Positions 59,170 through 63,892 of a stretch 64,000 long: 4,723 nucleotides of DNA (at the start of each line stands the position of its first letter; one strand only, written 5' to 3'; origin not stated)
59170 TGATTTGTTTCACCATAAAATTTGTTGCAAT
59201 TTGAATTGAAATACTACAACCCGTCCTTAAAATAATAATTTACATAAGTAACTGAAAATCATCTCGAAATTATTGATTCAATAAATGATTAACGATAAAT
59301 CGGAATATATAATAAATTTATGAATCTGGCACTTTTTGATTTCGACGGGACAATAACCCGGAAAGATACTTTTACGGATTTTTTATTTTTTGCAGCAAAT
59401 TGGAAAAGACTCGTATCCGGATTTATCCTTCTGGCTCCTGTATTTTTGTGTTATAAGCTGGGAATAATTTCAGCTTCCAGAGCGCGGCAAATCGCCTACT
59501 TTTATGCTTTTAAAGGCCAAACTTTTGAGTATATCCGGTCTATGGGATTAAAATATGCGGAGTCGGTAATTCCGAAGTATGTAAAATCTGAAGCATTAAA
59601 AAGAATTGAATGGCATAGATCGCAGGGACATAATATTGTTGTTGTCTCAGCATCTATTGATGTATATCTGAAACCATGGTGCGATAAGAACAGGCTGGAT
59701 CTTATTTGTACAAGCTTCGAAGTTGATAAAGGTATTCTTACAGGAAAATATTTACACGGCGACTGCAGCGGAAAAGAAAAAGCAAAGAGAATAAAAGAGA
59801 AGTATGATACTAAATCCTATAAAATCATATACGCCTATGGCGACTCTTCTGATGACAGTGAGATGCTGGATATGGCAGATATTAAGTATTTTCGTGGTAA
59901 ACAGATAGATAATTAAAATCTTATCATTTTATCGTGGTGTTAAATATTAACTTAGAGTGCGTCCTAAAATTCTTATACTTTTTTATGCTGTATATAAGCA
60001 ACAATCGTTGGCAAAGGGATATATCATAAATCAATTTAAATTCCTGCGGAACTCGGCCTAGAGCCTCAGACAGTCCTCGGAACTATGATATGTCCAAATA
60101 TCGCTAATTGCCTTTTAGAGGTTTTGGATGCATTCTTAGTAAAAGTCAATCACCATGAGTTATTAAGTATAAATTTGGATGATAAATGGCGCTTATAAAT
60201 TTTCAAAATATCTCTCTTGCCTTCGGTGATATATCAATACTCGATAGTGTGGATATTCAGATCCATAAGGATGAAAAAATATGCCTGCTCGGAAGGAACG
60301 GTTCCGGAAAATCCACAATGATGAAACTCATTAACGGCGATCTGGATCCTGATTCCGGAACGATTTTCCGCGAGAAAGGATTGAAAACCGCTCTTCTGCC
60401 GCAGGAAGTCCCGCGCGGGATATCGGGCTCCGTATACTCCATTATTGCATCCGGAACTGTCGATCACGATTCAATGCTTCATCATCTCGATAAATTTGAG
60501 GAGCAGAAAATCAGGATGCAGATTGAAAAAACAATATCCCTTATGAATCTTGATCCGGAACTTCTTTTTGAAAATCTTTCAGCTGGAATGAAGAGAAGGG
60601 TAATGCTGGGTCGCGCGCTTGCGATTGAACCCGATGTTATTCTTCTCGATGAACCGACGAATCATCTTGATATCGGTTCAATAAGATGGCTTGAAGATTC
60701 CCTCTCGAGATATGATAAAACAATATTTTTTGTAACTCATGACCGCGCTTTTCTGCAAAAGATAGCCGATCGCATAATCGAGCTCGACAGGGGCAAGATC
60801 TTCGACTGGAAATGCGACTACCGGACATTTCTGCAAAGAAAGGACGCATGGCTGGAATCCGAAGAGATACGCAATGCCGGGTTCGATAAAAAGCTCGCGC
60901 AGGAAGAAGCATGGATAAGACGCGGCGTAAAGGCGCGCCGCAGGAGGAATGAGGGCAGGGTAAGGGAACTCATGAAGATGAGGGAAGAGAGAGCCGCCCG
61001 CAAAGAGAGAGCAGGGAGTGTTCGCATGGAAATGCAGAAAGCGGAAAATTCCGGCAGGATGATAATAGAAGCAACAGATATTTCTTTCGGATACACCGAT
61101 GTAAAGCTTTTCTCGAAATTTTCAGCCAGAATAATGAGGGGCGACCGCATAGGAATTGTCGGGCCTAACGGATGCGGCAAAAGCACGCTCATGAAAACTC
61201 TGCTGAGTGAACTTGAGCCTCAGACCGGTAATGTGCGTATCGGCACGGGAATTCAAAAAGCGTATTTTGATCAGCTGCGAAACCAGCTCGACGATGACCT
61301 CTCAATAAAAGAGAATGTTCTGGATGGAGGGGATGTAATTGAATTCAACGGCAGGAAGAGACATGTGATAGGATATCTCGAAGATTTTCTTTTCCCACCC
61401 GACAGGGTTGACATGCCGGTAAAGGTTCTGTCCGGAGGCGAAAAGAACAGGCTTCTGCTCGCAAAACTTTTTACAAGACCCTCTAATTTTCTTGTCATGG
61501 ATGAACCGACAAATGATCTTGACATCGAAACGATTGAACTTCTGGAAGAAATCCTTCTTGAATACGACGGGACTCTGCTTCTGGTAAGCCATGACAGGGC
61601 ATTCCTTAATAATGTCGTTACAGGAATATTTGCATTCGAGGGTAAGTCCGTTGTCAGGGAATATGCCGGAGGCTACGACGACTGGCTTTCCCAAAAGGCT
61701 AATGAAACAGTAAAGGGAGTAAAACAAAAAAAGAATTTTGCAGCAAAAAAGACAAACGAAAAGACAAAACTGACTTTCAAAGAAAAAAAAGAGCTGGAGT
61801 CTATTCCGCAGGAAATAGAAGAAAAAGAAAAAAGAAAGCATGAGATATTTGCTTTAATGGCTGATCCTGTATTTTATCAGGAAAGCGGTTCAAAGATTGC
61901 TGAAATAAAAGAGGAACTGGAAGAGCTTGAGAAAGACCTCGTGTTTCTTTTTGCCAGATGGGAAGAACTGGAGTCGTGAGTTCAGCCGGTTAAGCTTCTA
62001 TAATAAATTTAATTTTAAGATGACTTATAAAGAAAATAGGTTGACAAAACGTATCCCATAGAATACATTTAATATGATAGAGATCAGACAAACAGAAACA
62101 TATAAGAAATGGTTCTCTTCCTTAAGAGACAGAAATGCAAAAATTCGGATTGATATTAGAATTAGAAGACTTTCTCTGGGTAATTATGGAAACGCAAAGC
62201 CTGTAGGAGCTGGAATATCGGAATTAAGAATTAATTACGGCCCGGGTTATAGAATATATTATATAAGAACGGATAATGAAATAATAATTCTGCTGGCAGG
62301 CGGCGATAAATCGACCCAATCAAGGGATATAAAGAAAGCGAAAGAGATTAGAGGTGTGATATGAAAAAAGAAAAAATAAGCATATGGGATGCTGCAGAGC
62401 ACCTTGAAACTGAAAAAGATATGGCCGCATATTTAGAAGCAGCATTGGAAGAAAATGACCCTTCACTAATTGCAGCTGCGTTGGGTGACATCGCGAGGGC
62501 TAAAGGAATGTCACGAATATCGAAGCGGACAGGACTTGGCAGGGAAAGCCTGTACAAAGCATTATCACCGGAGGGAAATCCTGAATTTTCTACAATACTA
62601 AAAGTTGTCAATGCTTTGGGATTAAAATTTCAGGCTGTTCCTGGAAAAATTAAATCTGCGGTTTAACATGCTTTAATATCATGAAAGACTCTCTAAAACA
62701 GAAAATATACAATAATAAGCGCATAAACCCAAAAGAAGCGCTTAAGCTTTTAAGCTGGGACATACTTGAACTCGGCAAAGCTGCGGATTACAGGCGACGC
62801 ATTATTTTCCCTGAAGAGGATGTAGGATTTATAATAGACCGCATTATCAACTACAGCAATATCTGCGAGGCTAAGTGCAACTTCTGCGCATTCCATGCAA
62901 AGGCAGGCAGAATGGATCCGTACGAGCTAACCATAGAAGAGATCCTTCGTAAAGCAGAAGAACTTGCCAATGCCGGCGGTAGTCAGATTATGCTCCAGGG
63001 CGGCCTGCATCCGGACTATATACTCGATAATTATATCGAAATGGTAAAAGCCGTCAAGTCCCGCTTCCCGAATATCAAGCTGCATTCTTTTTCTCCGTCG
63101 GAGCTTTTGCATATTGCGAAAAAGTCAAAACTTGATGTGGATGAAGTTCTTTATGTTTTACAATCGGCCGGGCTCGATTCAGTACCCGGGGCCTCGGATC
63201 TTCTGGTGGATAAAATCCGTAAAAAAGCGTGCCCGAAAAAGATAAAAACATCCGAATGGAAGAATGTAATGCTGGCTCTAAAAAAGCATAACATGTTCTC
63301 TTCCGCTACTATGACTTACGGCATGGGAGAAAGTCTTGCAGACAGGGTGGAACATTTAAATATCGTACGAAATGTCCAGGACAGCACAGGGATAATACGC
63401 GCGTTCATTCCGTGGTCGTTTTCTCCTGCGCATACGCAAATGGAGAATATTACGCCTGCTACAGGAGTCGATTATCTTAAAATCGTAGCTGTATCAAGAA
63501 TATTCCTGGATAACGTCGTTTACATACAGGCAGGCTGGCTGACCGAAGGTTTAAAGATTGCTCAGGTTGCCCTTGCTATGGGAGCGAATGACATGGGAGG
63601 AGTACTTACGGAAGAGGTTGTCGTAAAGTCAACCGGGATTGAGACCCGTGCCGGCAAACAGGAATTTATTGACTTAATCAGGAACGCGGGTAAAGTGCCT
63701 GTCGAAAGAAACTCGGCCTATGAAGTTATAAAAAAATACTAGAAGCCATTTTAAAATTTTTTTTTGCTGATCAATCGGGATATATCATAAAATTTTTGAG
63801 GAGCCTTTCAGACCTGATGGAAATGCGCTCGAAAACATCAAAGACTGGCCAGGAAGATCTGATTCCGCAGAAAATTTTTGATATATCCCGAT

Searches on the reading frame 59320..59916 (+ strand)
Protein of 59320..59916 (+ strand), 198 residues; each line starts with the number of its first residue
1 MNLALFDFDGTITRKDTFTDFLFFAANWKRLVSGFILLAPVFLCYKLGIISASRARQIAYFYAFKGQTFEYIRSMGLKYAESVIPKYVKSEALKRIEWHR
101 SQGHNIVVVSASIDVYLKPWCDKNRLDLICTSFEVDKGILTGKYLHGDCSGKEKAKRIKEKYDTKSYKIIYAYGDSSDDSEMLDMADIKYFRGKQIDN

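Call 6: search_protein_families(library=pfam, proteins=[window:59320-59916:+])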
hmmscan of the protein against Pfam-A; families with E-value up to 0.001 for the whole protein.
window:59320-59916:+ (198 aa): 1 family
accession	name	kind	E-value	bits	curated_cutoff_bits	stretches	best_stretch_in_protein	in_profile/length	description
PF12710.13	HAD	-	5.2e-36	125.3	27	1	4-183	1-188/189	haloacid dehalogenase-like hydrolase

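Call 16: search_protein_families(library=ncbifam, proteins=[window:59320-59916:+], max_evalue=0.01)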
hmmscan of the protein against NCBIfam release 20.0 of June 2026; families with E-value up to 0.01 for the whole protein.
window:59320-59916:+ (198 aa): 11 families
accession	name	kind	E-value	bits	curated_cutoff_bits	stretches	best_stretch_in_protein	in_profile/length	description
TIGR01490.1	HAD-SF-IB-hyp1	subfamily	6.4e-35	121.2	98.3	1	3-192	1-196/202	HAD-IB family hydrolase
TIGR01488.1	HAD-SF-IB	subfamily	6.6e-25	88.1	45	1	3-185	1-176/177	HAD-IB family phosphatase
NF052360.1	HolPasePseu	equivalog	5.5e-10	39.3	280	1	1-186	1-191/218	histidinol-phosphatase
NF052359.1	HolPaseNeis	equivalog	1.1e-06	28.6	400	1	1-186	1-194/221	histidinol-phosphatase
TIGR00338.1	serB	equivalog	2.4e-05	24.1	144.15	1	100-189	98-190/219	phosphoserine phosphatase SerB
TIGR01489.1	DKMTPPase-SF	subfamily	3.5e-05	24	81.55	1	67-181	49-176/188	MtnX-like HAD-IB family phosphatase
TIGR01545.1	YfhB_g-proteo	equivalog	5e-05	23.2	259.25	1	4-189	8-197/210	phosphatidylglycerophosphatase C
NF010109.0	PRK13582.1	equivalog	0.00039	20.2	133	1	90-187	71-164/205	bifunctional phosphoserine phosphatase/homoserine phosphotransferase ThrH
TIGR01491.1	HAD-SF-IB-PSPlk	hypoth_equivalog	0.0017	18.1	151.9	0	88-193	81-189/201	phosphoserine phosphatase-like hydrolase, archaeal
TIGR00099.1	Cof-subfamily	subfamily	0.0018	17.9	137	0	155-191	193-228/256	Cof-type HAD-IIB family hydrolase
NF045966.1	YcsE_rel_Pase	equivalog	0.0084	15.6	220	0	131-186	171-226/265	YcsE-related riboflavin metabolism phosphatase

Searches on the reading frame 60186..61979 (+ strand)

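Call 6: search_protein_families(library=pfam, proteins=[window:60186-61979:+])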
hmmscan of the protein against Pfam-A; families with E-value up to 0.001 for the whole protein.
window:60186-61979:+ (597 aa): 26 families (the best 25 are shown)
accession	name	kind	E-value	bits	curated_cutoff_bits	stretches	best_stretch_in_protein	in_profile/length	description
PF00005.33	ABC_tran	-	1.2e-47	162.4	25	2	19-159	1-137/137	ABC transporter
PF16326.10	ABC_tran_CTD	-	1.1e-17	64.4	32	1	528-596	1-68/69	ABC transporter C-terminal domain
PF13304.12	AAA_21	-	4.3e-15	57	27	1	323-386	3-73/304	AAA domain, putative AbiEii toxin, Type IV TA system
PF02463.25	SMC_N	-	4.9e-11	42.9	40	1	323-477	28-205/220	RecF/RecN/SMC N terminal domain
PF12848.13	ABC_tran_Xtn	-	9.5e-10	38.9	25.9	1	198-271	1-76/85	ABC transporter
PF13555.12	AAA_29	-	9.9e-09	35.3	27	0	20-46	13-39/61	P-loop containing region of AAA domain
PF13476.12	AAA_23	-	2.2e-08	35.4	27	0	323-339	23-39/201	AAA domain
PF13175.12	AAA_15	-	1.2e-07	32.1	32.1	0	324-558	28-172/374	AAA ATPase domain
PF03193.22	RsgA_GTPase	-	5.3e-07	30.1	30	0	318-351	105-138/174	RsgA GTPase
PF00910.28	RNA_helicase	-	8.6e-07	29.8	21.5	0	324-367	3-50/105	RNA helicase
PF13401.12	AAA_22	-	2.7e-06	28.2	27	0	324-352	10-41/130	AAA domain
PF00006.31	ATP-synt_ab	-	9.8e-06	25.8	29.5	1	316-375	11-70/213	ATP synthase alpha/beta family, nucleotide-binding domain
PF13191.12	AAA_16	-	3.3e-05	24.9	32.6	0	322-371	27-85/167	AAA ATPase domain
PF05729.18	NACHT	-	6.6e-05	23.2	26.7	0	322-344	3-25/167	NACHT domain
PF13521.12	AAA_28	-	6.8e-05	23.6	27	0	321-342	1-22/164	AAA domain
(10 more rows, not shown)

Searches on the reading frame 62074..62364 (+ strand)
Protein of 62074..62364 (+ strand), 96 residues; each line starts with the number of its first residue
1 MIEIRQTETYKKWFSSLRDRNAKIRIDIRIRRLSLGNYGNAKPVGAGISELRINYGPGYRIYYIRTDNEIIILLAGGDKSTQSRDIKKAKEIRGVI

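Call 78: search_protein_families(library=pfam, proteins=[window:62074-62364:+], max_evalue=0.0001)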
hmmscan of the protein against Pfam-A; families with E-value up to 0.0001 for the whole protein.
window:62074-62364:+ (96 aa): 1 family
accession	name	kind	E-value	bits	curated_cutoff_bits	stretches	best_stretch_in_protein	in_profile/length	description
PF05973.20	Gp49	-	1.5e-05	25.4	23.9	1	40-87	32-83/90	Phage derived protein Gp49-like (DUF891)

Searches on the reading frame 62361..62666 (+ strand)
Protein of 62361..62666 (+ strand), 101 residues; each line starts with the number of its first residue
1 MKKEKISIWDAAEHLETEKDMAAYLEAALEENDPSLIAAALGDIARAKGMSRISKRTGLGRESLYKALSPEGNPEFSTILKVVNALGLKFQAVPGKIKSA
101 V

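Call 78: search_protein_families(library=pfam, proteins=[window:62361-62666:+], max_evalue=0.0001)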
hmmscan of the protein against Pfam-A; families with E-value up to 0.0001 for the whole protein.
window:62361-62666:+ (101 aa): 1 family
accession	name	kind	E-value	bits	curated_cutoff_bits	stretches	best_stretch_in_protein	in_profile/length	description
PF21716.3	dnstrm_HI1420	-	5.1e-32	110.1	27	1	6-93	2-89/90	Probable addiction module antidote protein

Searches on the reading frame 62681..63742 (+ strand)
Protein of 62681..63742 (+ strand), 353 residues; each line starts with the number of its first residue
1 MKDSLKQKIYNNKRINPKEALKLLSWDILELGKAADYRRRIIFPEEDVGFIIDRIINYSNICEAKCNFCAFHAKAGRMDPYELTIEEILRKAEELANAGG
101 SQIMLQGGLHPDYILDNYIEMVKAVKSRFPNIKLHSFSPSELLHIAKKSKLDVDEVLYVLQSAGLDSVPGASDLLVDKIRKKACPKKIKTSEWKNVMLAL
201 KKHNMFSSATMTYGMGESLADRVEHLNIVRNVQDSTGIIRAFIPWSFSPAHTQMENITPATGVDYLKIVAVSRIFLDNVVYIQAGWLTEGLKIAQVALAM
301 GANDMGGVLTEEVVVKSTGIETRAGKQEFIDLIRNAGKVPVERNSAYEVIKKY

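Call 6: search_protein_families(library=pfam, proteins=[window:62681-63742:+])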
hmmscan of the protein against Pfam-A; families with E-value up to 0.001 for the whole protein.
window:62681-63742:+ (353 aa): 2 families
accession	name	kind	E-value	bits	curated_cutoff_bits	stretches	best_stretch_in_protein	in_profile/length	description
PF19288.4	CofH_C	-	2.4e-27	95.7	27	1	241-349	6-118/125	CofH/MqnC C-terminal region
PF04055.27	Radical_SAM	-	1.1e-19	71.7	29.5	1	56-227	1-164/166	Radical SAM superfamily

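Call 43: find_encoding_contigs(protein=window:62681-63742:+, flank=10000, max_places=3)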
Protein window:62681-63742:+ (353 aa): 1 contig read that carries it; 1 place shown.
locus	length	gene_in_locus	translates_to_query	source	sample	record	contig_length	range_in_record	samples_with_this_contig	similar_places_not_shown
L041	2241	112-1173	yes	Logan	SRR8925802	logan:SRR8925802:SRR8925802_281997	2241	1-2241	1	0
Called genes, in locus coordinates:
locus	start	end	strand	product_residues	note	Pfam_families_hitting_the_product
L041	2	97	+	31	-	?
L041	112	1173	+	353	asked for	PF04055:Radical_SAM, PF19288:CofH_C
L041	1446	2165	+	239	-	PF01209:Ubie_methyltran, PF13489:Methyltransf_23, PF13847:Methyltransf_31, PF08241:Methyltransf_11, PF08242:Methyltransf_12 (weak), PF13649:Methyltransf_25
